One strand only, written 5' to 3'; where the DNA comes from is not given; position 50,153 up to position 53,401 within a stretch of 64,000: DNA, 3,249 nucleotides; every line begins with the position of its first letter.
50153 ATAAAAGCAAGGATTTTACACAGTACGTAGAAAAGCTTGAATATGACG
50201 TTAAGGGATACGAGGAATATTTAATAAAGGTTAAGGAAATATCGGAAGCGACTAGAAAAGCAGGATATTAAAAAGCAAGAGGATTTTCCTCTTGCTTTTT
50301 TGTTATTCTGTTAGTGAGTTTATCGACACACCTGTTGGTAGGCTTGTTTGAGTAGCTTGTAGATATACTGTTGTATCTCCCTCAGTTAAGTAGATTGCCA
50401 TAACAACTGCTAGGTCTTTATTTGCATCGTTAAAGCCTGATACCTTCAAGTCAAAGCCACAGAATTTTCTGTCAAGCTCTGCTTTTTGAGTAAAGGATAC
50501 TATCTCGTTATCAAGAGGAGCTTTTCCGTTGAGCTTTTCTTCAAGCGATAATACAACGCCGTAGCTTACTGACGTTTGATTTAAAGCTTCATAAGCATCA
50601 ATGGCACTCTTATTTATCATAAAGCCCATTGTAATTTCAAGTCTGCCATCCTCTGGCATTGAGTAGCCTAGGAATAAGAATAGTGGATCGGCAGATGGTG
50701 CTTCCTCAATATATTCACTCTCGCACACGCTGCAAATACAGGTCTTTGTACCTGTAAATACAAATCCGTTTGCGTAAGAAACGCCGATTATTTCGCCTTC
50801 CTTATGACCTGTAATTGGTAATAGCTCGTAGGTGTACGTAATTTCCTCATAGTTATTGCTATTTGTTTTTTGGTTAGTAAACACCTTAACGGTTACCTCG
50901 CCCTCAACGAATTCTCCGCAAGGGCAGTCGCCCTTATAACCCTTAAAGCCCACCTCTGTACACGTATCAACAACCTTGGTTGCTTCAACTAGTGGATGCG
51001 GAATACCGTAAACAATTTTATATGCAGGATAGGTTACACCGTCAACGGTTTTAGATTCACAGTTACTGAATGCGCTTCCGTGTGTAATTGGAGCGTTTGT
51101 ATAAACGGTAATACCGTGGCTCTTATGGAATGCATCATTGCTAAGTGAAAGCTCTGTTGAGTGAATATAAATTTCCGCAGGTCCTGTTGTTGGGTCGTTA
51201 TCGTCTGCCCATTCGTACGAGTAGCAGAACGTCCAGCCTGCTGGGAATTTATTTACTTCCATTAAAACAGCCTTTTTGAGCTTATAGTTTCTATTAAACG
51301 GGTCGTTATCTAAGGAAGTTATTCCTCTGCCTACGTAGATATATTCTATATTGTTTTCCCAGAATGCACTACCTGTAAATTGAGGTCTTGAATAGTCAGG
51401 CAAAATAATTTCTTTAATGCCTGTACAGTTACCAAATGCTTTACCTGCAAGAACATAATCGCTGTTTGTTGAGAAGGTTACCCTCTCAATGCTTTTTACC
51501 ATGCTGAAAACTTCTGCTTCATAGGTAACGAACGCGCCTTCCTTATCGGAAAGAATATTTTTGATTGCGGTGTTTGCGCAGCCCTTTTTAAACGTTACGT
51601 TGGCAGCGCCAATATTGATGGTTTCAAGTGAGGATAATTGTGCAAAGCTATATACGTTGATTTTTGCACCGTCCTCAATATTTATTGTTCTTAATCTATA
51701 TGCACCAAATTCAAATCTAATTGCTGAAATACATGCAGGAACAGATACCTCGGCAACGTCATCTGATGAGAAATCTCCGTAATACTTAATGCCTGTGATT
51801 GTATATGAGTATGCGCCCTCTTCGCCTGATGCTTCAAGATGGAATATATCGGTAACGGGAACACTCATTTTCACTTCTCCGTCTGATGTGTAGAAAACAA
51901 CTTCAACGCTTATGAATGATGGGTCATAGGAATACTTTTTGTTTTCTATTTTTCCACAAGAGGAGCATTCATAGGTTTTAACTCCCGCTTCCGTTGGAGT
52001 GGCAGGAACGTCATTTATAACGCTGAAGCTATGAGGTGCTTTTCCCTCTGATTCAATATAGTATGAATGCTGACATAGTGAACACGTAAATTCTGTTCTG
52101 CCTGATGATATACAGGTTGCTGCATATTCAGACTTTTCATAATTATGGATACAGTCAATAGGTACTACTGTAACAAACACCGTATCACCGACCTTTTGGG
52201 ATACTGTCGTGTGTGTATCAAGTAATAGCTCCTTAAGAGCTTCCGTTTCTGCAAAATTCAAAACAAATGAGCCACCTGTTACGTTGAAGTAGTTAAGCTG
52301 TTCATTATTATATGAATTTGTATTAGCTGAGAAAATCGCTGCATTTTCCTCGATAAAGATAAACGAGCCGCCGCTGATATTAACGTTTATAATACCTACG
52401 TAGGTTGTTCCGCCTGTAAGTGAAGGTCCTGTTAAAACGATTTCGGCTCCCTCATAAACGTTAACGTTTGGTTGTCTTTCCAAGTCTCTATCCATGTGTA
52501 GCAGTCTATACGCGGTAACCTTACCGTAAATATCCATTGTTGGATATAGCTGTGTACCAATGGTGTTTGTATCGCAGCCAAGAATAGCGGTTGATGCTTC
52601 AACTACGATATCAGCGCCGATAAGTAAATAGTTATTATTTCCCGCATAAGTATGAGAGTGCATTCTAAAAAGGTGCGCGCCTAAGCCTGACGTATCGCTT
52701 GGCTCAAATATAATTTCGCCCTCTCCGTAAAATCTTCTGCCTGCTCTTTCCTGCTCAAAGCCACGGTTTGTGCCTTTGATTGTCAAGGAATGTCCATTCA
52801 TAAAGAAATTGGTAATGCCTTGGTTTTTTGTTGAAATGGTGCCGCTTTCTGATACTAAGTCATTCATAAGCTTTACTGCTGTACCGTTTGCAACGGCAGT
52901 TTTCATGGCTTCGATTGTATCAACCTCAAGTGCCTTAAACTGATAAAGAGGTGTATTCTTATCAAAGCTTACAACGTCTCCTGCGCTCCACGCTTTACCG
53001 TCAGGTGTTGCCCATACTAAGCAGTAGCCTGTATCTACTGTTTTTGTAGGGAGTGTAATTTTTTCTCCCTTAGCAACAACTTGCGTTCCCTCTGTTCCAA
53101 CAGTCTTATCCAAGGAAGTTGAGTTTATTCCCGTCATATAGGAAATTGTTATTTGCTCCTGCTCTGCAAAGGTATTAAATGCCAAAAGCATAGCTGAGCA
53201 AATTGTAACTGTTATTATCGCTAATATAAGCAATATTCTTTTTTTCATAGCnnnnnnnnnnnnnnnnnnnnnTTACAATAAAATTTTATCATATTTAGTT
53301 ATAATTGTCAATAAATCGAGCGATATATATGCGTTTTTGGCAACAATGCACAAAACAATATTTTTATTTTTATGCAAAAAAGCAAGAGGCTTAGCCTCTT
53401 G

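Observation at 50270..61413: Tandem array of three giant secreted paralogs (981, 958 and 1635 aa), each a self-contained promoter-gene-terminator unit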

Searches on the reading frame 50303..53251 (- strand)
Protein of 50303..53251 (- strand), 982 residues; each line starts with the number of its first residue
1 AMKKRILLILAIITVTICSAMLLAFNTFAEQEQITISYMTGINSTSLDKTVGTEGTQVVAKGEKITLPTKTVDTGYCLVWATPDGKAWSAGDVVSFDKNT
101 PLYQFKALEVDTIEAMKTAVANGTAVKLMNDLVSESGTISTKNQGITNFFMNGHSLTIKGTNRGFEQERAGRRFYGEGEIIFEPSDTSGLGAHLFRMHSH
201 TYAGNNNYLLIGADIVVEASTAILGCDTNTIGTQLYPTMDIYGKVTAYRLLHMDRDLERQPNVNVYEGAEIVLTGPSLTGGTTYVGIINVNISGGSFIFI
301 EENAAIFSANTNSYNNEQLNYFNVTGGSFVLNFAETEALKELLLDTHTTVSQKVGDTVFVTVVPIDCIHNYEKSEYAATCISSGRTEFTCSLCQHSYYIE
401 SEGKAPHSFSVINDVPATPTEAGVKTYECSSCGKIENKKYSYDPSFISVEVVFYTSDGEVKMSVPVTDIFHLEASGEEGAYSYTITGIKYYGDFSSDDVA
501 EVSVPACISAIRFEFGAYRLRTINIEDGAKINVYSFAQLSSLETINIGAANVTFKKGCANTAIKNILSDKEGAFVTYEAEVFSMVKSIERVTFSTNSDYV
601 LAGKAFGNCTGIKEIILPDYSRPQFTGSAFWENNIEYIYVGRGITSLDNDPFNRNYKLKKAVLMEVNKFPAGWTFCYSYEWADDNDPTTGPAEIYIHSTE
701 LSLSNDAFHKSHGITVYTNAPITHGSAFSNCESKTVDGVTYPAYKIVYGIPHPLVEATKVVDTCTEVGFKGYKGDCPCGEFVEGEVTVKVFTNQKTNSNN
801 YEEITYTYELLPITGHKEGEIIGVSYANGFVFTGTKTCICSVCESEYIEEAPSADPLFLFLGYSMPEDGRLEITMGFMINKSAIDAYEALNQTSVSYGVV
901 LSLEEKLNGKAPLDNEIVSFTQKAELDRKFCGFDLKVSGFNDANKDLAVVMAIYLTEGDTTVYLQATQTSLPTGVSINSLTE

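Call 3: search_protein_families(library=pfam, proteins=[window:50303-53251:-], max_evalue=0.01)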
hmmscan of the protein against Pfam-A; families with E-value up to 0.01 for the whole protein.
window:50303-53251:- (982 aa): 1 family
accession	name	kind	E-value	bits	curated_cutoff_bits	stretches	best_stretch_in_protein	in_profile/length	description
PF13306.12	LRR_5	-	3.1e-10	40.5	27.7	1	579-664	5-87/127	BspA type Leucine rich repeat region (6 copies)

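Call 4: search_protein_families(library=ncbifam, proteins=[window:50303-53251:-], max_evalue=0.01)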
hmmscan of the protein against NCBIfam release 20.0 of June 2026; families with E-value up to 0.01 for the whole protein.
window:50303-53251:- (982 aa): 0 families
